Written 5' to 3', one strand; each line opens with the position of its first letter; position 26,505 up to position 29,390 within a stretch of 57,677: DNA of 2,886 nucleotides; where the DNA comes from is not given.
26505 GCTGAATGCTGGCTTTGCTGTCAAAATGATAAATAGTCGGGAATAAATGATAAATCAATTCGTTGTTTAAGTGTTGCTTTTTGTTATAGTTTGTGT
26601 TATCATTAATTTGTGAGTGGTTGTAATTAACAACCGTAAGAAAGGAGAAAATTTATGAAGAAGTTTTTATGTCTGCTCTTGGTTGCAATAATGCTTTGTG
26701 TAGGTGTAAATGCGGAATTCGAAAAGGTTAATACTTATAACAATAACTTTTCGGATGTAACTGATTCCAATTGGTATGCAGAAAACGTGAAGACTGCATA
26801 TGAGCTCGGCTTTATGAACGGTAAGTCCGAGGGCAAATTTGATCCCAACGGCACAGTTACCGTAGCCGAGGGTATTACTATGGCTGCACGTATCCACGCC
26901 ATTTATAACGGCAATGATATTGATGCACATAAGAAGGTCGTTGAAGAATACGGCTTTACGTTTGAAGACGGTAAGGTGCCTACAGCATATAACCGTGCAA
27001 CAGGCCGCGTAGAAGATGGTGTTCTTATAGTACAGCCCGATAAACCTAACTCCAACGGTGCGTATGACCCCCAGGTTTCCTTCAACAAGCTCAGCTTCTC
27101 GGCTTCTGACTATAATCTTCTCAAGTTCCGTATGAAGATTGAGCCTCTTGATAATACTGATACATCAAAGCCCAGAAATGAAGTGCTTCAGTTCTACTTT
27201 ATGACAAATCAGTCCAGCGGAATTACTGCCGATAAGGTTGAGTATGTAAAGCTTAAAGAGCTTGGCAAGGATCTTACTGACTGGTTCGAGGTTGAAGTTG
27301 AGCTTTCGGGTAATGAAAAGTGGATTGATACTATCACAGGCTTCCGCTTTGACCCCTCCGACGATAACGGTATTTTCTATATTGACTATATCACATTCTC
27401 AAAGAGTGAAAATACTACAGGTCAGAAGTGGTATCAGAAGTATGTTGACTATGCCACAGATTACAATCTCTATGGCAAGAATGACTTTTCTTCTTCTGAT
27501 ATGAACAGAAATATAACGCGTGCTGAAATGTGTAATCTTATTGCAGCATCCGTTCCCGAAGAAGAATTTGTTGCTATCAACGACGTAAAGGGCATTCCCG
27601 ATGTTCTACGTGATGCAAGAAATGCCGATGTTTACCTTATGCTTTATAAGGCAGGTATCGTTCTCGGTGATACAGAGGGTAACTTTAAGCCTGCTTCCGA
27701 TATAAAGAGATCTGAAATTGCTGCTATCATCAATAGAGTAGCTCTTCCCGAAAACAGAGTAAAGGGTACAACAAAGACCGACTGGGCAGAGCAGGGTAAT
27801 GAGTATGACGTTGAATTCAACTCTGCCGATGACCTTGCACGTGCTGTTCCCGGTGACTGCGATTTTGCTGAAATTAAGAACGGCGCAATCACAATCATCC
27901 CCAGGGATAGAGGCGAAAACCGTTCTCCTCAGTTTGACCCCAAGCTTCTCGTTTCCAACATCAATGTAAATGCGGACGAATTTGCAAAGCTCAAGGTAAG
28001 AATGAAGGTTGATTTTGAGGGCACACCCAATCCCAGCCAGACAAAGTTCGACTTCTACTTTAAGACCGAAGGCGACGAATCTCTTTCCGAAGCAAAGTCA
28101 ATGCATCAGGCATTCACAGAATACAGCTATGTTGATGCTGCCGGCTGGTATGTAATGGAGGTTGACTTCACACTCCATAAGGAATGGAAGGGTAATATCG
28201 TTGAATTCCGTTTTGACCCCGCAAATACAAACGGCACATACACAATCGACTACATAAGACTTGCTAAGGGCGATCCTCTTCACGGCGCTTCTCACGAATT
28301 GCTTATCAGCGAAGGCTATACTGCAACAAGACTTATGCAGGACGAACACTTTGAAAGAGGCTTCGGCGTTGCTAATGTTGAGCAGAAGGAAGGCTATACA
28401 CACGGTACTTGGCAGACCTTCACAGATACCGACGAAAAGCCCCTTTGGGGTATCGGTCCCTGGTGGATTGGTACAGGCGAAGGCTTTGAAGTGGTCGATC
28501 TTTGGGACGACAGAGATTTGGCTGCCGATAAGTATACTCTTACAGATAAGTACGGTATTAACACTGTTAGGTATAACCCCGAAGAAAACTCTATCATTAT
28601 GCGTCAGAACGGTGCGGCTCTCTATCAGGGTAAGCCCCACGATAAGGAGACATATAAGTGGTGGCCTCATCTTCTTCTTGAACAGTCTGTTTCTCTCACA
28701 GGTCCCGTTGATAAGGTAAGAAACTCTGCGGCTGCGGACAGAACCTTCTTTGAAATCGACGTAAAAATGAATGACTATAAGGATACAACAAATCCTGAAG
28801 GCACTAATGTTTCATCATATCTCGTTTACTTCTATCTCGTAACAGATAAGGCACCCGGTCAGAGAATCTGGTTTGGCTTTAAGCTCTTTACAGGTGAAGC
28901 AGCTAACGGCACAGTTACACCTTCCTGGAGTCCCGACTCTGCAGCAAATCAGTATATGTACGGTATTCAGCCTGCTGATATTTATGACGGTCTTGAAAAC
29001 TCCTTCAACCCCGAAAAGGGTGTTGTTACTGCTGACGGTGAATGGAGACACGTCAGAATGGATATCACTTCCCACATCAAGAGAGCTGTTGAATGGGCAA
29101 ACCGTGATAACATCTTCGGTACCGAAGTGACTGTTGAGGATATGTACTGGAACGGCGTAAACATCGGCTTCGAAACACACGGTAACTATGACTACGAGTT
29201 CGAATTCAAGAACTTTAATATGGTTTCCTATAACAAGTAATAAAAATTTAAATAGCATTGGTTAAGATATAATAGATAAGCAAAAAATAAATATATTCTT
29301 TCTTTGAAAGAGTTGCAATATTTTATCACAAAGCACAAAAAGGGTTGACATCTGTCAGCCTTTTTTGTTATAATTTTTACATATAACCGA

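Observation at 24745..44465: Tandem array of seven individually transcribed SLH-anchored paralogues: a surface-protein super-locus built from modules I cannot name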

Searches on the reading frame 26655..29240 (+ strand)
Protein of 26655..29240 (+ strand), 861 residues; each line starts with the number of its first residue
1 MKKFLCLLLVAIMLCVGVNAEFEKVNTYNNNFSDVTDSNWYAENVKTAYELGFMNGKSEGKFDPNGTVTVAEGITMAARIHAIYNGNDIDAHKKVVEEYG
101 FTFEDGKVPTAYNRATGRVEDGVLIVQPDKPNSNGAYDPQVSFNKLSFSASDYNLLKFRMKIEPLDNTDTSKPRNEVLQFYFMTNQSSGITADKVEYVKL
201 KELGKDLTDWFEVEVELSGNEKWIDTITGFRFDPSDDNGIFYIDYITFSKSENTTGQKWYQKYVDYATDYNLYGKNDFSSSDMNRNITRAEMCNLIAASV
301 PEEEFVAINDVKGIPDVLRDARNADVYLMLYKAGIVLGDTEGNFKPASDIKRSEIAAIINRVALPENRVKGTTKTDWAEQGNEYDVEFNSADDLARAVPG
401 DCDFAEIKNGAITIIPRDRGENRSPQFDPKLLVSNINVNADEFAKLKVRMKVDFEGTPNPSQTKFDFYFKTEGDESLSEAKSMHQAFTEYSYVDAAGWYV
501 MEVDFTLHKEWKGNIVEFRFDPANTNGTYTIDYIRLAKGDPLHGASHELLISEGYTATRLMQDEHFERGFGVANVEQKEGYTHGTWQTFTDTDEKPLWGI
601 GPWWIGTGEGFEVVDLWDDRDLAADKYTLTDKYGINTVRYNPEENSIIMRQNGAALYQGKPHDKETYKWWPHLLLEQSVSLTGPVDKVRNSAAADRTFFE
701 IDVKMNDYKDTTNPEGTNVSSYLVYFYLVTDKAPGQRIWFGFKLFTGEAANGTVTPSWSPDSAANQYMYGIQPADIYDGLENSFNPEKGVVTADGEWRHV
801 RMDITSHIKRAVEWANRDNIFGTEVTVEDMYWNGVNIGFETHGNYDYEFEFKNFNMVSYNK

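Call 4: search_protein_families(library=pfam, proteins=[window:26655-29240:+], max_evalue=0.1)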
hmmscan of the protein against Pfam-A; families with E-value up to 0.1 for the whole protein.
window:26655-29240:+ (861 aa): 1 family
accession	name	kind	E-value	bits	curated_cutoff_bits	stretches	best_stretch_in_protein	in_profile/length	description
PF00395.25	SLH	-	5e-16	58.8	20.8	2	32-69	2-39/44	S-layer homology domain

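Call 5: search_protein_families(library=ncbifam, proteins=[window:26655-29240:+], max_evalue=0.1)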
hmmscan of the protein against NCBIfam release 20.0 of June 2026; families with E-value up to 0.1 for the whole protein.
window:26655-29240:+ (861 aa): 1 family
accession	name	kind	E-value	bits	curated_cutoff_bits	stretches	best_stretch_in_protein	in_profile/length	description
NF033190.2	inl_like_NEAT_1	exception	4.2e-05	22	1275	0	258-363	589-691/754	NEAT domain-containing leucine-rich repeat protein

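Call 16: find_homologous_proteins(query=window:26655-29240:+, max_evalue=0.00001)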
Query window:26655-29240:+ (861 aa): 218 proteins with E <= 0.00001 among 8000 candidates; the best 120 are listed.
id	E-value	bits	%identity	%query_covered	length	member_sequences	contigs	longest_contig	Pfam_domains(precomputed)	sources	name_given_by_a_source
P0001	0.0e+0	1775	88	100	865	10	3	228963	PF00395.26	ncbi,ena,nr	ncbi:MAG: S-layer homology domain-containing protein [Clostridia bacterium]|nr:S-layer homology doma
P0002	0.0e+0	1566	78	100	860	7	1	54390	PF00395.26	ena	-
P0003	0.0e+0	1405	70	100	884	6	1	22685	PF00395.26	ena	-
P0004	0.0e+0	1319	66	100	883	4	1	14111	PF00395.26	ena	-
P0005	0.0e+0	1298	64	100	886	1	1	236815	PF00395.26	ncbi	-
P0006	0.0e+0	1284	64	100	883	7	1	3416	PF00395.26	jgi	-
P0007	0.0e+0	1257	63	100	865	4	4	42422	PF00395.26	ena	-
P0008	0.0e+0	1200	61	100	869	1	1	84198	PF00395.26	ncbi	-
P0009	0.0e+0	1198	62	100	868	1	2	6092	PF00395.26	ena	-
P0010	0.0e+0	1181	60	100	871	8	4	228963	PF00395.26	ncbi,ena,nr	ncbi:MAG: S-layer homology domain-containing protein [Clostridia bacterium]|nr:S-layer homology doma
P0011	0.0e+0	1155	59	98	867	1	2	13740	PF00395.26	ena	-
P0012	0.0e+0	1147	58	100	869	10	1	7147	PF00395.26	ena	-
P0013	0.0e+0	1144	59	100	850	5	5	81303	PF00395.26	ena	-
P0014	0.0e+0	1142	60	100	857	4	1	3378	PF00395.26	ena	-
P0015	0.0e+0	1140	59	100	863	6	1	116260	PF00395.26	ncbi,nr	ncbi:MAG: S-layer homology domain-containing protein [Clostridia bacterium]|nr:S-layer homology doma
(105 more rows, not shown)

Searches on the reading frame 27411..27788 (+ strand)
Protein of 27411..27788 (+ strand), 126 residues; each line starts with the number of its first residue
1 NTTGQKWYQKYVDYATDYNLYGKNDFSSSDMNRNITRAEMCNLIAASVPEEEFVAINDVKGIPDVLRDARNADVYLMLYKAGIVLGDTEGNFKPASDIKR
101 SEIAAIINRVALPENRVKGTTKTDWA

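Call 58: search_protein_families(library=pfam, proteins=[window:27411-27788:+], max_evalue=1)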
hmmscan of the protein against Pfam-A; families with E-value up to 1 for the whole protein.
window:27411-27788:+ (126 aa): 1 family
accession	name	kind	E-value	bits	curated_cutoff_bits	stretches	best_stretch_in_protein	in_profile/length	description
PF00395.25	SLH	-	2.6e-08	34.1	20.8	1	77-104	17-44/44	S-layer homology domain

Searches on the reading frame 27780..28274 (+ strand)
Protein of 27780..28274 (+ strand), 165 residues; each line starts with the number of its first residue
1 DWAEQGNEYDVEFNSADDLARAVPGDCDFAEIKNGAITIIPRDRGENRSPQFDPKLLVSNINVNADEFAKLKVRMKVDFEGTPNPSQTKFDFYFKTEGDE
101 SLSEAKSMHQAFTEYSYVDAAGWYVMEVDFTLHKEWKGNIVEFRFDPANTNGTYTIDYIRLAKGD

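Call 27: search_solved_structures(query=A2, max_evalue=10, show_alignments=2)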
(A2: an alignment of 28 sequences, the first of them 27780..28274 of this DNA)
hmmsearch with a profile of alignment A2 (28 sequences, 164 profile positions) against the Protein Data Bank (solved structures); distinct sequences matched with E-value up to 10: 1.
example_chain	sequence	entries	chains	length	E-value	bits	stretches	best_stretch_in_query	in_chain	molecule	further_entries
1vf6_A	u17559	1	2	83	0.93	12.9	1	71-112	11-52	PALS1-associated tight junction protein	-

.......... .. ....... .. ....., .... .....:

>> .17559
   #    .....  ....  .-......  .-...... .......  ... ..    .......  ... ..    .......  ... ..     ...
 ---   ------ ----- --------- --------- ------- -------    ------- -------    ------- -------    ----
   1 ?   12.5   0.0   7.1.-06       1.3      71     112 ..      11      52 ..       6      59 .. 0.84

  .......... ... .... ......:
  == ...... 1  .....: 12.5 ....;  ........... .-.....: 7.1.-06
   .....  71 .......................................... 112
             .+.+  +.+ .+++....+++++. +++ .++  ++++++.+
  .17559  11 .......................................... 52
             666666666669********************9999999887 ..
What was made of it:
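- On Described carbohydrate-binding module families (CBM11, CBM27, CBM28, CBM4/22, CBM6): The PDB profile search gave only a chance hit at E 0.93 (call 27). dbCAN/CAZy was not available.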

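Call 34: predict_structure(alignment_id=A2)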
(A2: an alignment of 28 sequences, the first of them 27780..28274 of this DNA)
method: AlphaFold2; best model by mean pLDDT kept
length: 165 residues; sequences in the alignment: 28
mean_pLDDT: 92.4   pTM: 0.87
mean pLDDT of the five models: 92.4, 92.2, 91.3, 90.3, 89.2
residues with pLDDT >= 90: 133; 70-90: 24; 50-70: 7; < 50: 1
segments of 3 or more residues with pLDDT < 50: none
pLDDT, mean of each block of 10 residues (from residue 1): 63 83 95 96 96 96 95 96 87 98 97 93 96 97 97 97 85
secondary structure, 60 per line:
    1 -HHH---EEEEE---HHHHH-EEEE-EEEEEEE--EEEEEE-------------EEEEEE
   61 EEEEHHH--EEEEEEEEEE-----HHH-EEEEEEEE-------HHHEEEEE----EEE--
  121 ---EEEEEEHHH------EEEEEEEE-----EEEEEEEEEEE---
elements in order: E8-12 H16-20 E22-25 E27-33 E36-41 E55-64 E70-79 E89-96 E107-111 E116-118 E124-129 E139-146 E152-162
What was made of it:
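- Module model: pLDDT 92.4 (call 34).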

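Call 37: fold_search(model_id=the predicted structure, library=pdb)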
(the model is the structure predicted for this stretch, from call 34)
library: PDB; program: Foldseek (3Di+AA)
matches with E <= 10: 1398; with E <= 0.001: 47
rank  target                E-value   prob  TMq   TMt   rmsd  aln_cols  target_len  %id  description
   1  9cy8_A                5.4e-05  1.00  0.53  0.52   5.7       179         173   11  Constrained b-hairpins targeting the EphA4 ligand binding domain (released 2024-12-25)
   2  8tv5_C                5.4e-05  1.00  0.51  0.32   6.7       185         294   14  Structure of the EphA2 LBDCRD bound to FabS1CE_L1 in a 2:1 (EphA2 to Fab) ratio (released 2024-09-11)
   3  6r31_A                9.5e-05  1.00  0.49  0.48   7.7       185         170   10  Family 11 Carbohydrate-Binding Module from Clostridium thermocellum in complex with beta-1,3-1,4-mixed-linked tetrasac (released 2020-02-05)
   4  7cze_I                1.1e-04  1.00  0.53  0.53   5.2       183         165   14  Crystal structure of Epstein-Barr virus (EBV) gHgL and in complex with the ligand binding domian (LBD) of EphA2 (released 2020-10-21)
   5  3nru_D                1.3e-04  1.00  0.47  0.48   7.2       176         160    9  Ligand binding domain of EPHA7 (released 2010-12-08)
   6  1of3_B                1.4e-04  1.00  0.48  0.46   6.4       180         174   12  Structural and thermodynamic dissection of specific mannan recognition by a carbohydrate-binding module, TmCBM27 (released 2003-04-17)
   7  8tv1_C                1.4e-04  1.00  0.49  0.31   6.9       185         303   12  Structure of the EphA2 LBDCRD bound to FabS1C_L1 (released 2024-06-26)
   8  1oh4_A                1.5e-04  1.00  0.48  0.47   6.5       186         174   12  Structural and thermodynamic dissection of specific mannan recognition by a carbohydrate-binding module (released 2004-03-16)
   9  1of3_A                1.6e-04  1.00  0.49  0.47   6.3       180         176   12  Structural and thermodynamic dissection of specific mannan recognition by a carbohydrate-binding module, TmCBM27 (released 2003-04-17)
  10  3nru_J                1.8e-04  1.00  0.46  0.47   5.7       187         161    9  Ligand binding domain of EPHA7 (released 2010-12-08)
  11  3nru_F                2.1e-04  1.00  0.48  0.50   5.8       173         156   10  Ligand binding domain of EPHA7 (released 2010-12-08)
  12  3nru_H                2.2e-04  1.00  0.48  0.50   5.4       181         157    9  Ligand binding domain of EPHA7 (released 2010-12-08)
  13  1of4_A                2.3e-04  1.00  0.46  0.45   6.8       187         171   13  Structural and thermodynamic dissection of specific mannan recognition by a carbohydrate-binding module, TmCBM27 (released 2003-04-17)
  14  4l0p_A                2.4e-04  1.00  0.55  0.52   5.6       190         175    8  Structure of the human EphA3 receptor ligand binding domain complexed with ephrin-A5 (released 2014-06-11)
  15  6fhj                  2.4e-04  1.00  0.43  0.10   5.9       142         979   13  Structural dynamics and catalytic properties of a multi-modular xanthanase, native. (released 2018-08-29)
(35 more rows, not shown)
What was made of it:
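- Closest known: Type B carbohydrate-binding modules with the jelly-roll sandwich. Same: Size of about 160 aa and beta-sandwich fold (E about 1e-4, TM 0.46-0.55; call 37).
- It matches CBM11, CBM27, CBM28, a xylanase CBM and the Eph ligand-binding domain at E about 1e-4 and TM about 0.5 (call 37). The module fold is also that of protein-binding domains such as the Eph receptor ligand-binding domain and the gingipain adhesin domain (call 37).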

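Call 77: find_homologous_proteins(query=A2, max_evalue=0.001)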
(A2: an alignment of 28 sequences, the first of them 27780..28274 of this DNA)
Query A2 (28 sequences) (165 aa, profile of the alignment): 3 proteins with E <= 0.001 among 791 candidates.
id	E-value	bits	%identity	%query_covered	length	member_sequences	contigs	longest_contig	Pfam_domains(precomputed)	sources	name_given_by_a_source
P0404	3.5e-31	127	52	61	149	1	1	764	-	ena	-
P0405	9.2e-29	119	23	65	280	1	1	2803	PF00395.26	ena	-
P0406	1.1e-14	73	35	56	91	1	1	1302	-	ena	-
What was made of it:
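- Tried and rejected: A profile search with the module alignment returned only 3 fragments, so I could not test whether the module is attached to known enzymes elsewhere (call 77).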
